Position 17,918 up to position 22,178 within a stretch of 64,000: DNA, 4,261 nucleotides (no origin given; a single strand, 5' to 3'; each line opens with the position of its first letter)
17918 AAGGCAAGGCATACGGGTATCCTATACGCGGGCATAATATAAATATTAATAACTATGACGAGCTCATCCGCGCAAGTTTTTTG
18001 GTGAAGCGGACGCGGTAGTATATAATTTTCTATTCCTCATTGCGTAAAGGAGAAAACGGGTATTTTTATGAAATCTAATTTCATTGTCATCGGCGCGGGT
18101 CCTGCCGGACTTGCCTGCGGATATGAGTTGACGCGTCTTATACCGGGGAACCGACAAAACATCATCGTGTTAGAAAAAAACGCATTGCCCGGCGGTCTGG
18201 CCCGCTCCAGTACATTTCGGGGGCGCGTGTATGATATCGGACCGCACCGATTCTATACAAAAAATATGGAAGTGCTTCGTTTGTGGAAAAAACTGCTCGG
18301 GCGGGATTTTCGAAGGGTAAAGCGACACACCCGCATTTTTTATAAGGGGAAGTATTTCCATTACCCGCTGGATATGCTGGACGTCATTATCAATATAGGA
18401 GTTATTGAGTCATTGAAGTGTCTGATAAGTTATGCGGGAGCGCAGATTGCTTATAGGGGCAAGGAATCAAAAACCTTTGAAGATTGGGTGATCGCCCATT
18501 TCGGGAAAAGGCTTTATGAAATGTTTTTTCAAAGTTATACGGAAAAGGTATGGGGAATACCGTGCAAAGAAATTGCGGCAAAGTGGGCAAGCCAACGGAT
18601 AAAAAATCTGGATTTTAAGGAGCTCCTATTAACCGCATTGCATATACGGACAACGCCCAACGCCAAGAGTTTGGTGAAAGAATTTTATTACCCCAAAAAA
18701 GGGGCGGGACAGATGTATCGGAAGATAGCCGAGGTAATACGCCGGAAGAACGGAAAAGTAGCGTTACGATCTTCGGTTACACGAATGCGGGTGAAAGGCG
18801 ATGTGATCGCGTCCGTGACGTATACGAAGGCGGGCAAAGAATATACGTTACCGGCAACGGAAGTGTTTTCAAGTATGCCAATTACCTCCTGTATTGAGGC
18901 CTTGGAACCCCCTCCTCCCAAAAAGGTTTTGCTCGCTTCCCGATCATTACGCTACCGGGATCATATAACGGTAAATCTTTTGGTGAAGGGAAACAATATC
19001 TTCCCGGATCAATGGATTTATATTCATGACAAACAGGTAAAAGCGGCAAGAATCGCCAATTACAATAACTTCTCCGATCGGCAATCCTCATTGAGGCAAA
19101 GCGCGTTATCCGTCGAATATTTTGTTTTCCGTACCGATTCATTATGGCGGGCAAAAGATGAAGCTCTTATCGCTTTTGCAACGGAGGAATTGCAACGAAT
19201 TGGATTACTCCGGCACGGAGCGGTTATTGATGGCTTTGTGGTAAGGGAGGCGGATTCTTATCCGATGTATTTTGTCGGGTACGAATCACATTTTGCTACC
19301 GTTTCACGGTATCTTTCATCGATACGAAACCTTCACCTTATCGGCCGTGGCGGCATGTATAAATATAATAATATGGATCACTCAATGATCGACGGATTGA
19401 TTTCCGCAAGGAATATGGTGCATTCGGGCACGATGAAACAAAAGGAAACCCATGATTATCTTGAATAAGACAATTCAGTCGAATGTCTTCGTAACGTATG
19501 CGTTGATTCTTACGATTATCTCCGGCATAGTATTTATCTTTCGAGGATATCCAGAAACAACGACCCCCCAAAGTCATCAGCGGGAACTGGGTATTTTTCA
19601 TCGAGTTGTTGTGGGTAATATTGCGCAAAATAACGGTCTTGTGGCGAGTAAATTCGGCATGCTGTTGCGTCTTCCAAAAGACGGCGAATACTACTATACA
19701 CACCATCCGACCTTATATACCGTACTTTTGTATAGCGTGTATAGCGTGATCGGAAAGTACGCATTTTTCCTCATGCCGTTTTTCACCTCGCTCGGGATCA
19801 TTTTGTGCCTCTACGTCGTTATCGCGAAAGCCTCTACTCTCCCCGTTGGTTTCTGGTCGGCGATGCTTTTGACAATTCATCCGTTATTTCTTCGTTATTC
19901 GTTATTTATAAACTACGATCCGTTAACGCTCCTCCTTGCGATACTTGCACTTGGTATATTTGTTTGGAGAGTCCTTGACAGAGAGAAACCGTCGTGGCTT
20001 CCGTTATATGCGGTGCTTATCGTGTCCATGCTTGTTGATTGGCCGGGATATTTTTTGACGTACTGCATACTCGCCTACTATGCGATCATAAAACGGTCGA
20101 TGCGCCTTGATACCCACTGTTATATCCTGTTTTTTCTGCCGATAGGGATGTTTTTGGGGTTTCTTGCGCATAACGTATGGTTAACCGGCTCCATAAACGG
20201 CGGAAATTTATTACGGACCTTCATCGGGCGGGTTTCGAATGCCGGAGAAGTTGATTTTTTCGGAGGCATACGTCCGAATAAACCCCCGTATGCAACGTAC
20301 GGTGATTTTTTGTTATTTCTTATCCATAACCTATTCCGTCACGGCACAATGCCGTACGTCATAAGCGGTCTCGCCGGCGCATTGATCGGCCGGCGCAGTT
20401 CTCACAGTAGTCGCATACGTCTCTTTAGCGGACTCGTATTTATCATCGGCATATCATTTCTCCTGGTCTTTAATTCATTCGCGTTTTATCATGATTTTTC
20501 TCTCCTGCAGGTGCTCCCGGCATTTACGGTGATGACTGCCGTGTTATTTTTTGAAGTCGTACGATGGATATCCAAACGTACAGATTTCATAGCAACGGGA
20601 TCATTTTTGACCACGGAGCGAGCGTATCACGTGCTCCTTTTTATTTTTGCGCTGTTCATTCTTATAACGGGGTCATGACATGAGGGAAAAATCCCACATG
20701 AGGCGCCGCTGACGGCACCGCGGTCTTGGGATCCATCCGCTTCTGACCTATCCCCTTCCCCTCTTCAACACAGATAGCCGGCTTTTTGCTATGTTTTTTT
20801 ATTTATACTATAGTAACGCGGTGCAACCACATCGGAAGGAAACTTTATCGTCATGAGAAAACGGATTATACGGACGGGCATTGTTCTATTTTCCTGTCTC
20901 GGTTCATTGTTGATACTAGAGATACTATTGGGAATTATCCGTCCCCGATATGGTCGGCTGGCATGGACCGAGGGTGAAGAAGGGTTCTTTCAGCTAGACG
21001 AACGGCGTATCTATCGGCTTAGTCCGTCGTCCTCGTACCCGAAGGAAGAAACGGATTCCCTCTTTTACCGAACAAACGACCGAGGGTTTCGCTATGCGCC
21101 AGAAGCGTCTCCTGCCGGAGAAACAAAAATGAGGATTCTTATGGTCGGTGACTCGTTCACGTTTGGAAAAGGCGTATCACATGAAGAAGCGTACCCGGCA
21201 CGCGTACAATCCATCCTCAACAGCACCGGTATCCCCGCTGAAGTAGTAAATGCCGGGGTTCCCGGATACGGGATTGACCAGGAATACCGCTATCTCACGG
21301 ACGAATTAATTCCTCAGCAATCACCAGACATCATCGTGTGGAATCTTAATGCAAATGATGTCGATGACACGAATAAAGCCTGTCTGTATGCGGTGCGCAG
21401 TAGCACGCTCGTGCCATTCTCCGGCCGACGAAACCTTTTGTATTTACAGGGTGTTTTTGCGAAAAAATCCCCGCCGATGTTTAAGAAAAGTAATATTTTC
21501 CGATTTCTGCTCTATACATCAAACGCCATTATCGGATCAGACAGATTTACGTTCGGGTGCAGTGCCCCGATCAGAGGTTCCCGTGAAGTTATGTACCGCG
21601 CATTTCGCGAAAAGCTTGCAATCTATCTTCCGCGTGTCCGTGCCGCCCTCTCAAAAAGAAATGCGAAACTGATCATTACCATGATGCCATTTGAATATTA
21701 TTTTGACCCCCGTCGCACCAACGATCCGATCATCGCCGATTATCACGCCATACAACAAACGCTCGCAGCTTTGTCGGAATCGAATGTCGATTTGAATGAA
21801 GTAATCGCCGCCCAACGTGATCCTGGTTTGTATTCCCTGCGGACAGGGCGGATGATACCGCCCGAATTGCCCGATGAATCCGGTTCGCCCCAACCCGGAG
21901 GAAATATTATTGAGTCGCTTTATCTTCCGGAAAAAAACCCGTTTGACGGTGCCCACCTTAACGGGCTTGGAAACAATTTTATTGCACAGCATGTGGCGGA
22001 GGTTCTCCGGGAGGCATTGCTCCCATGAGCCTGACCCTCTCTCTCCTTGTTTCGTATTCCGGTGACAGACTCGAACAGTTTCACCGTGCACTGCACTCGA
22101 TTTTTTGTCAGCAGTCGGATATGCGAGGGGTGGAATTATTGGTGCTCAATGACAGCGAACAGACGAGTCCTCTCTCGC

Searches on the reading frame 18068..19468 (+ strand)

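Call 58: search_protein_families(library=pfam, proteins=[window:18068-19468:+], max_evalue=0.0001)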
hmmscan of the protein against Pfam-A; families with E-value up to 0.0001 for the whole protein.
window:18068-19468:+ (466 aa): 3 families
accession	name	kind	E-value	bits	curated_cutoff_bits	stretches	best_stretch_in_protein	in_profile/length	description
PF01593.30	Amino_oxidase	-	9.3e-15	55.3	19.8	1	13-378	2-364/443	Flavin containing amine oxidoreductase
PF13450.12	NAD_binding_8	-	1.3e-12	48.2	21.9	1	7-76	1-68/68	NAD(P)-binding Rossmann-like domain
PF01266.30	DAO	-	2.4e-06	27.8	27.9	0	5-79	2-80/353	FAD dependent oxidoreductase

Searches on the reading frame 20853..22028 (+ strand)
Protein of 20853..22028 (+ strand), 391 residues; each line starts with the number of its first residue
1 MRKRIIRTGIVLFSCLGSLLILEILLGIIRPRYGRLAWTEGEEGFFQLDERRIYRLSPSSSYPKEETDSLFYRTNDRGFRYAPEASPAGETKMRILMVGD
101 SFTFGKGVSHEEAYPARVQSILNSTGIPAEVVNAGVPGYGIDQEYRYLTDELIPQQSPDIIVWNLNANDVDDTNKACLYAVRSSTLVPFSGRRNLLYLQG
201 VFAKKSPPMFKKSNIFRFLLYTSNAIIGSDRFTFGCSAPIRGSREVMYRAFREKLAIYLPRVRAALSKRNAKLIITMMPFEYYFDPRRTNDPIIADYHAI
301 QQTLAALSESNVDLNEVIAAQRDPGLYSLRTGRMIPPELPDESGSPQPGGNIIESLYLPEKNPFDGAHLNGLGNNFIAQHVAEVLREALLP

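Call 38: search_protein_families(library=pfam, proteins=[window:20853-22028:+], max_evalue=0.001)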
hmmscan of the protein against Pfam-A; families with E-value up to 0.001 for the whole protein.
window:20853-22028:+ (391 aa): 2 families
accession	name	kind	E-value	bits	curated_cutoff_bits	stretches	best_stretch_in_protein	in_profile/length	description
PF13472.12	Lipase_GDSL_2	-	5.1e-11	43.8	32.9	1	98-324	2-159/178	GDSL-like Lipase/Acylhydrolase family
PF00657.28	Lipase_GDSL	-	4.9e-05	24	23.6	1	95-381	1-208/208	GDSL-like Lipase/Acylhydrolase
